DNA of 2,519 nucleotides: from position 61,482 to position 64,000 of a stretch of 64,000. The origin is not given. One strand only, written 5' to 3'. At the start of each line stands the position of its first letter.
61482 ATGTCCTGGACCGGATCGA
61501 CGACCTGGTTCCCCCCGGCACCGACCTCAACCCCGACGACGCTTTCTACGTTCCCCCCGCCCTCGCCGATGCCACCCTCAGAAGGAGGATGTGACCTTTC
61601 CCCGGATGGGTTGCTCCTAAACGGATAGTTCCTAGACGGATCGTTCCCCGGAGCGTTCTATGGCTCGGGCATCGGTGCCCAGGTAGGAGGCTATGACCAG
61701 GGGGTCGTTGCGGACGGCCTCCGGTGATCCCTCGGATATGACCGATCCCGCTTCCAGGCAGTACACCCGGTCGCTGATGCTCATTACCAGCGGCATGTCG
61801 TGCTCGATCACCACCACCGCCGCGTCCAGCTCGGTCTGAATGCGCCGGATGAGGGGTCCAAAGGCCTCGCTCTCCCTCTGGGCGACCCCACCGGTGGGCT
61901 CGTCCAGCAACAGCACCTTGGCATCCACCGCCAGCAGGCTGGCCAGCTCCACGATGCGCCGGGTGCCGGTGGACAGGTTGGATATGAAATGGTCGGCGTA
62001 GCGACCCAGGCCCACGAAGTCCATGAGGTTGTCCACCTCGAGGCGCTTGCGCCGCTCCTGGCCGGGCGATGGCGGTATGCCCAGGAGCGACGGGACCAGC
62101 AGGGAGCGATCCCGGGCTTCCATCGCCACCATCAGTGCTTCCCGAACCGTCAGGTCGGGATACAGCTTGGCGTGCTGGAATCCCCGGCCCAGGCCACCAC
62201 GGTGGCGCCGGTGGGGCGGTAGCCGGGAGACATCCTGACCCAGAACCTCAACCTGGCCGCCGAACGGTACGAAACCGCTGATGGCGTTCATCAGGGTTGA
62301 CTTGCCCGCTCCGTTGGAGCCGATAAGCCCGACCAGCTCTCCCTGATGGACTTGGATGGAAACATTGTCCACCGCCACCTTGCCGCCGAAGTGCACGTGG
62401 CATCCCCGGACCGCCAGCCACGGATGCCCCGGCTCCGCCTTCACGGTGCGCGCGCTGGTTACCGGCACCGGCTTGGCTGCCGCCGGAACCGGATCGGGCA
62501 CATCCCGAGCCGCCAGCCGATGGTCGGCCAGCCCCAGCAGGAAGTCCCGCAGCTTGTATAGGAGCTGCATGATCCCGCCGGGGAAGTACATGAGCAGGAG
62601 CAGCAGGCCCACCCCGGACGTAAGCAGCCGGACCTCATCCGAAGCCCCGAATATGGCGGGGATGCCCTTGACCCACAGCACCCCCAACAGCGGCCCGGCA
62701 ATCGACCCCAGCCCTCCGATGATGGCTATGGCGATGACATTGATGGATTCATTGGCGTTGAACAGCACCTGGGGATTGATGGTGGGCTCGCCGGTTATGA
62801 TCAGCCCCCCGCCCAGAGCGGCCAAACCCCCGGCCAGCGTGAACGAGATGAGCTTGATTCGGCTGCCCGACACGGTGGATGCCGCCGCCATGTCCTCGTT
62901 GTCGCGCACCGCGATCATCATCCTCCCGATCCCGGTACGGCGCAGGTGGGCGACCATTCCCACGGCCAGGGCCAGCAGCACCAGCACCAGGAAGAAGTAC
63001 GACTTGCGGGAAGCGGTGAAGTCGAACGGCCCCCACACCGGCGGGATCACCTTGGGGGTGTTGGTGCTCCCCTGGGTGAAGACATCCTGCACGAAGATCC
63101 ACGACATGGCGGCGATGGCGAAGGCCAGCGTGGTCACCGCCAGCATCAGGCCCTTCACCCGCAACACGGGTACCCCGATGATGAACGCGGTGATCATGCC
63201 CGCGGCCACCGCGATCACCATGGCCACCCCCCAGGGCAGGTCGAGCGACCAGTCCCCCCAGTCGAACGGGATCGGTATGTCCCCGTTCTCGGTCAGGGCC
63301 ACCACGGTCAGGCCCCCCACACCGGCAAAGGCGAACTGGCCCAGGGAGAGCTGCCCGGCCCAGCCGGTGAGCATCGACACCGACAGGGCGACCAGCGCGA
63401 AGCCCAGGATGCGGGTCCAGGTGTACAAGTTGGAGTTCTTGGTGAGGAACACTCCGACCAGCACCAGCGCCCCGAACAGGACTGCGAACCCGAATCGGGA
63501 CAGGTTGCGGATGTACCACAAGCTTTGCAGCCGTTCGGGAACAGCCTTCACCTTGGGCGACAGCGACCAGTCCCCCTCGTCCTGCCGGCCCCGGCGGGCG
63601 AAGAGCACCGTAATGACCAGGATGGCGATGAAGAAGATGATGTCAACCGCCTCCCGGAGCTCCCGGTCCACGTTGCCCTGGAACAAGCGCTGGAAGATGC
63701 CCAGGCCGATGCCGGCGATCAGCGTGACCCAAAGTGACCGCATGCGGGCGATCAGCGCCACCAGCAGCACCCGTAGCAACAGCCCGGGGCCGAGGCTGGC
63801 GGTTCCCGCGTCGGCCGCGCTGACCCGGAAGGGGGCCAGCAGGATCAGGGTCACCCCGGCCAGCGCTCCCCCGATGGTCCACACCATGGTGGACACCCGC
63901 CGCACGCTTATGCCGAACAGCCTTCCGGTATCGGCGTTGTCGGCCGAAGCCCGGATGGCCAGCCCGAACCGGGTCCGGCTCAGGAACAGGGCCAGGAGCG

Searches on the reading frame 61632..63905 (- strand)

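Call 13: search_protein_families(library=pfam, proteins=[window:61632-63905:-])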
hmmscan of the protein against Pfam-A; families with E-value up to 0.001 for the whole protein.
window:61632-63905:- (757 aa): 5 families
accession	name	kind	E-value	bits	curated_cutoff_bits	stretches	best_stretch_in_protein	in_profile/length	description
PF02653.21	BPD_transp_2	-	2e-33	116.1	26.8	1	164-417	7-244/269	Branched-chain amino acid transport system / permease component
PF00005.33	ABC_tran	-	4e-29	102.4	25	1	513-671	2-136/137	ABC transporter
PF12399.14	BCA_ABC_TP_C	-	3.4e-09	36.6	25.5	1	722-746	2-26/27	Branched-chain amino acid ATP-binding cassette transporter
PF13304.12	AAA_21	-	4.2e-06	27.5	27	0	525-545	2-22/304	AAA domain, putative AbiEii toxin, Type IV TA system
PF13555.12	AAA_29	-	0.00053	20.1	27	0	513-543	13-43/61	P-loop containing region of AAA domain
